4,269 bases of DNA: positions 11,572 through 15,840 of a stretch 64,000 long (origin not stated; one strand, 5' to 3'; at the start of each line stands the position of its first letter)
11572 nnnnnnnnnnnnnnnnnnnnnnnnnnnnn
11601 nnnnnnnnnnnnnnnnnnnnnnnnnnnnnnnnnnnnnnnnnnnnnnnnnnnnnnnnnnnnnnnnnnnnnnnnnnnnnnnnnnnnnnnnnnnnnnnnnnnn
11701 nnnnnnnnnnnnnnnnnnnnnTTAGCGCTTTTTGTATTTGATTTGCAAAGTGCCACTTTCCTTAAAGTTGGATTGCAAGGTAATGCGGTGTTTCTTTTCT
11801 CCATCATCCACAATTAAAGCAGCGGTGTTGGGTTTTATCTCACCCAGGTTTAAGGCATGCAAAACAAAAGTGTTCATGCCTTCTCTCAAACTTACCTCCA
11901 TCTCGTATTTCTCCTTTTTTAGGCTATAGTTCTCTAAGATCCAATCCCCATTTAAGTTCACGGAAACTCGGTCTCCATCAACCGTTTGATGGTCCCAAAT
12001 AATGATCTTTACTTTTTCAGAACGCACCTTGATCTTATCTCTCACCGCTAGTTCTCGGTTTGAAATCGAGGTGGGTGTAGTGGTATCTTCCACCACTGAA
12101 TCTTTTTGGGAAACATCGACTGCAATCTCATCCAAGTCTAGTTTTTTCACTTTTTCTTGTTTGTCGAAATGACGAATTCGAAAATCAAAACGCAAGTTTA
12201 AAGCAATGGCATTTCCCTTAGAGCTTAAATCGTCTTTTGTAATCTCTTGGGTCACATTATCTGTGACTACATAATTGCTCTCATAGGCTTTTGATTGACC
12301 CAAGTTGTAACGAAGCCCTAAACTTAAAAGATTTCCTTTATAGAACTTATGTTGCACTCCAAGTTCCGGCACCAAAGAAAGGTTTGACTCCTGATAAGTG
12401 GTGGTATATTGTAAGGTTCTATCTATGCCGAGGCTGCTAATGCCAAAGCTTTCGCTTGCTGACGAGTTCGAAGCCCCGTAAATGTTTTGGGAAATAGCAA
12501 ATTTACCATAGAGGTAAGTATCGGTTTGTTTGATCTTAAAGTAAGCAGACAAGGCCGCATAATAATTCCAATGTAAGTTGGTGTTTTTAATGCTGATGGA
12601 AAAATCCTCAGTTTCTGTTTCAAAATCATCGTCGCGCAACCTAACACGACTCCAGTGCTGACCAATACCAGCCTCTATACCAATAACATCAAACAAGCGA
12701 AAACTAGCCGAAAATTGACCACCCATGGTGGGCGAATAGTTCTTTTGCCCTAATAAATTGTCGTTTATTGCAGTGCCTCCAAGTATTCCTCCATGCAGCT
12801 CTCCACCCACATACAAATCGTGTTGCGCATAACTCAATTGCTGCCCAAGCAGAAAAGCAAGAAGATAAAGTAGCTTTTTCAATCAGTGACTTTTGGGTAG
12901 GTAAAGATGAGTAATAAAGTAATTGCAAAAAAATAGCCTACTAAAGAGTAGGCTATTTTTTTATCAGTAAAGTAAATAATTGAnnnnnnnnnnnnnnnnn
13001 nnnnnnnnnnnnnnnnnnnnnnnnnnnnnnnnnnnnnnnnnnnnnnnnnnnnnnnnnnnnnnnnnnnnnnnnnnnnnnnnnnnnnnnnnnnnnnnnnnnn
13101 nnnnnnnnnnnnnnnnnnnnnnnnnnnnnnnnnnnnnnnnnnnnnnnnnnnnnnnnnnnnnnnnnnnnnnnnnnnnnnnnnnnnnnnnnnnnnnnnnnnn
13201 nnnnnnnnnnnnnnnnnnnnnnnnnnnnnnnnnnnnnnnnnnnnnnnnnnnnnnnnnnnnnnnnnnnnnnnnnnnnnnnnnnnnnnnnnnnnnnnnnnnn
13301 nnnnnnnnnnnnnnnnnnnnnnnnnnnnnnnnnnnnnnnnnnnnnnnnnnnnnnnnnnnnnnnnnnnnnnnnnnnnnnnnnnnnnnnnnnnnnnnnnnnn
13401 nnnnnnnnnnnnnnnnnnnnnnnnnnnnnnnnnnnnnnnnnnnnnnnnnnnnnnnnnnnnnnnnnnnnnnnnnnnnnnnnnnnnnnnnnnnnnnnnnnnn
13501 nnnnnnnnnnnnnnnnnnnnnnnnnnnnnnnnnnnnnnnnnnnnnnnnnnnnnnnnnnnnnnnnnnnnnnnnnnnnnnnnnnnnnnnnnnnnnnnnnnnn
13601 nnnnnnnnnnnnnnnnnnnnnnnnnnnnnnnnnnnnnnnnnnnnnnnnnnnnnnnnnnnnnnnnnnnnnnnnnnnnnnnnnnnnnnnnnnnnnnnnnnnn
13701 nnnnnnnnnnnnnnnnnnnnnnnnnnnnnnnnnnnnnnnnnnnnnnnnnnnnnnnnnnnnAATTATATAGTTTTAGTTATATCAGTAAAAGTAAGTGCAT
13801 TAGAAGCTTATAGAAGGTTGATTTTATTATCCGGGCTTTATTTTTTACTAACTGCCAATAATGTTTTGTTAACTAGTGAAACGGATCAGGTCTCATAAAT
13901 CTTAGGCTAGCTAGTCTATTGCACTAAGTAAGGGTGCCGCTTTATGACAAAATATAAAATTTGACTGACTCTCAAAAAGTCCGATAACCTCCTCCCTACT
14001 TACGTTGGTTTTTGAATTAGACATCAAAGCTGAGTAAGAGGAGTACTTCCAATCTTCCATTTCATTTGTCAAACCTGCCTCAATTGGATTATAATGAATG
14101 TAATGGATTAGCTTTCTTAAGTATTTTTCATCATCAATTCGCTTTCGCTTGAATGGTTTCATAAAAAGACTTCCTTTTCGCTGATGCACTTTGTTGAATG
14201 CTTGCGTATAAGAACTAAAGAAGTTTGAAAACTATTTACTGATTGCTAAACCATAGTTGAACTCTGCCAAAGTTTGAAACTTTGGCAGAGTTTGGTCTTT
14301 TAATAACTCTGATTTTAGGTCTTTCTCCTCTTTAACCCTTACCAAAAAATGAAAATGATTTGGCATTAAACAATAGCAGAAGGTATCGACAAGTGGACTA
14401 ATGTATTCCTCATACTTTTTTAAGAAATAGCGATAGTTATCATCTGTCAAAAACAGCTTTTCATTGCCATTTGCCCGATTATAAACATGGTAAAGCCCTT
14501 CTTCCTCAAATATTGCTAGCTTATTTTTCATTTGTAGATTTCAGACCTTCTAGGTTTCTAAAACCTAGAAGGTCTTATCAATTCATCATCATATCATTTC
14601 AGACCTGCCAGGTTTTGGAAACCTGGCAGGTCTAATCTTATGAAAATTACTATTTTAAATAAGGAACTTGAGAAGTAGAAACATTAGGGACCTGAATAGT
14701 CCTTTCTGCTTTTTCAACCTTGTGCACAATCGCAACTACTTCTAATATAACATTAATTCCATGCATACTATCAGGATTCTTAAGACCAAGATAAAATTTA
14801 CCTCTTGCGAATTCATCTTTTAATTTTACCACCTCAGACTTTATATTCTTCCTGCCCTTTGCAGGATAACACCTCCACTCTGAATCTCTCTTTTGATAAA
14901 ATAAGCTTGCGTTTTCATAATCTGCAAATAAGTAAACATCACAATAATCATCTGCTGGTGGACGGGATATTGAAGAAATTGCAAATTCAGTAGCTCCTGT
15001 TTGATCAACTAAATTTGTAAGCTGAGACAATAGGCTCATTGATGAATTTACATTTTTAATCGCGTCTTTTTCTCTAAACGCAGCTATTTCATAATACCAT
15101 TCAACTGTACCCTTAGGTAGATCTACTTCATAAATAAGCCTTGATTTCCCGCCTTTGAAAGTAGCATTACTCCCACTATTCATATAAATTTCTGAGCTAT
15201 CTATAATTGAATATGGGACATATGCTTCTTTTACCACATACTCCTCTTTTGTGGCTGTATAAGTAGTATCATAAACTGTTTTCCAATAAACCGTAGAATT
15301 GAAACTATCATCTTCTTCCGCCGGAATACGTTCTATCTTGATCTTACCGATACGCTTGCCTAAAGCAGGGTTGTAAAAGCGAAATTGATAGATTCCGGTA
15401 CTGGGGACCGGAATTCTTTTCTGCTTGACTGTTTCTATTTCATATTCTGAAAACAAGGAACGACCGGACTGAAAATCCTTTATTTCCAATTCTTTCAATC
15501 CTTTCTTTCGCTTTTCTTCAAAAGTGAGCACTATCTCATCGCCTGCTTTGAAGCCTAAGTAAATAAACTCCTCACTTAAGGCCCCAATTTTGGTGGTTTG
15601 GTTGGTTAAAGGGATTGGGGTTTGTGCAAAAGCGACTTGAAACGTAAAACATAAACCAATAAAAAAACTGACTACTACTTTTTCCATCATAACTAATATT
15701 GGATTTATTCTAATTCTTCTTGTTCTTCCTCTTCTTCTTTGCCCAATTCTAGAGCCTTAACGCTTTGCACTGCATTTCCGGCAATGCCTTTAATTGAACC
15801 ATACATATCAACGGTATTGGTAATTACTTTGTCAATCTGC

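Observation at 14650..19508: Candidate undescribed defence operon: RloC-like zinc-hook ATPase/anticodon nuclease coupled to a DUF2130 coiled-coil PD-(D/E)xK protein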

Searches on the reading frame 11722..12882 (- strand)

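Call 4: search_protein_families(library=pfam, proteins=[window:11722-12882:-], max_evalue=0.01)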
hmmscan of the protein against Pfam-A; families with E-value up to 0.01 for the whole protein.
window:11722-12882:- (386 aa): 1 family
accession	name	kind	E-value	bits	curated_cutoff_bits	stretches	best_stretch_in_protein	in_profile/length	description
PF13505.12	OMP_b-brl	-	0.0014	19.2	28.7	1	6-208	5-158/175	Outer membrane protein beta-barrel domain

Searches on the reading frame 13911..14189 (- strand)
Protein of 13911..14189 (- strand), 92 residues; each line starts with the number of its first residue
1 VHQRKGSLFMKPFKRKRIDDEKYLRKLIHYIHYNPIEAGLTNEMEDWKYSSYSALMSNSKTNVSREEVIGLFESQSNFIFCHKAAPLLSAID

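Call 4: search_protein_families(library=pfam, proteins=[window:13911-14189:-], max_evalue=0.01)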
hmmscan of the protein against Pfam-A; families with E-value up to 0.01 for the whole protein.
window:13911-14189:- (92 aa): 0 families

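Call 6: search_protein_families(library=ncbifam, proteins=[window:13911-14189:-], max_evalue=0.01)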
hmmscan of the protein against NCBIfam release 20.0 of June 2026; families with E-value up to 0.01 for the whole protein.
window:13911-14189:- (92 aa): 1 family
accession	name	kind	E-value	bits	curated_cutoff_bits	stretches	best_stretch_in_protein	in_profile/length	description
NF047646.1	REP_Tyr_transpos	equivalog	2.6e-10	40.4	80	1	2-50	98-146/146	REP-associated tyrosine transposase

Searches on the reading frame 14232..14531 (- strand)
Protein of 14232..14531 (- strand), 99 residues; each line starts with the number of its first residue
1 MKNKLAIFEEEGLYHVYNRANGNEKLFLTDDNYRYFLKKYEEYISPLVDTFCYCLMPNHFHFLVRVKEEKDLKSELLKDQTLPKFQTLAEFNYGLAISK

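Call 4: search_protein_families(library=pfam, proteins=[window:14232-14531:-], max_evalue=0.01)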
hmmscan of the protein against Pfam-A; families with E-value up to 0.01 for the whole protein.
window:14232-14531:- (99 aa): 0 families

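Call 6: search_protein_families(library=ncbifam, proteins=[window:14232-14531:-], max_evalue=0.01)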
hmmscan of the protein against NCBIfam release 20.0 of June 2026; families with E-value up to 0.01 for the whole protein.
window:14232-14531:- (99 aa): 1 family
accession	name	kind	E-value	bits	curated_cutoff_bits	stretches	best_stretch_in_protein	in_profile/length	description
NF047646.1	REP_Tyr_transpos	equivalog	7.8e-06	25.8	80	1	7-74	5-74/146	REP-associated tyrosine transposase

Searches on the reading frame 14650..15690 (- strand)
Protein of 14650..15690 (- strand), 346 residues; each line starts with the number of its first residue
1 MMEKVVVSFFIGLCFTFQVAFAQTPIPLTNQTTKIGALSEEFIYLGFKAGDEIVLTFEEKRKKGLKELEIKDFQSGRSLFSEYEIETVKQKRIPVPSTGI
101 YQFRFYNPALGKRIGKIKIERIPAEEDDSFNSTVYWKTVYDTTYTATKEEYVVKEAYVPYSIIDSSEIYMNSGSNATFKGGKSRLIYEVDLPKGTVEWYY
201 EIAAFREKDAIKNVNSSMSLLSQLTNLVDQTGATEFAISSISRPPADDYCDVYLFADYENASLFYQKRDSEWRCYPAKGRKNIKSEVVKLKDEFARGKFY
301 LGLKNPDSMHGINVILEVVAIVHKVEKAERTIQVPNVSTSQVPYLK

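Call 4: search_protein_families(library=pfam, proteins=[window:14650-15690:-], max_evalue=0.01)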
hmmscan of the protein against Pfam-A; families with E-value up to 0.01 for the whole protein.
window:14650-15690:- (346 aa): 0 families

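Call 5: search_protein_families(library=padloc, proteins=[window:14650-15690:-], max_evalue=0.01)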
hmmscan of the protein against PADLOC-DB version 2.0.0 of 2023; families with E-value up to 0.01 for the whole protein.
window:14650-15690:- (346 aa): 0 families

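Call 6: search_protein_families(library=ncbifam, proteins=[window:14650-15690:-], max_evalue=0.01)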
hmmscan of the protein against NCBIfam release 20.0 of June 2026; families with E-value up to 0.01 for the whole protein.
window:14650-15690:- (346 aa): 0 families

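Call 7: search_protein_families(library=phrogs, proteins=[window:14650-15690:-], max_evalue=0.01)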
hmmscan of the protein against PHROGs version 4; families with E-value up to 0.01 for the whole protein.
window:14650-15690:- (346 aa): 0 families
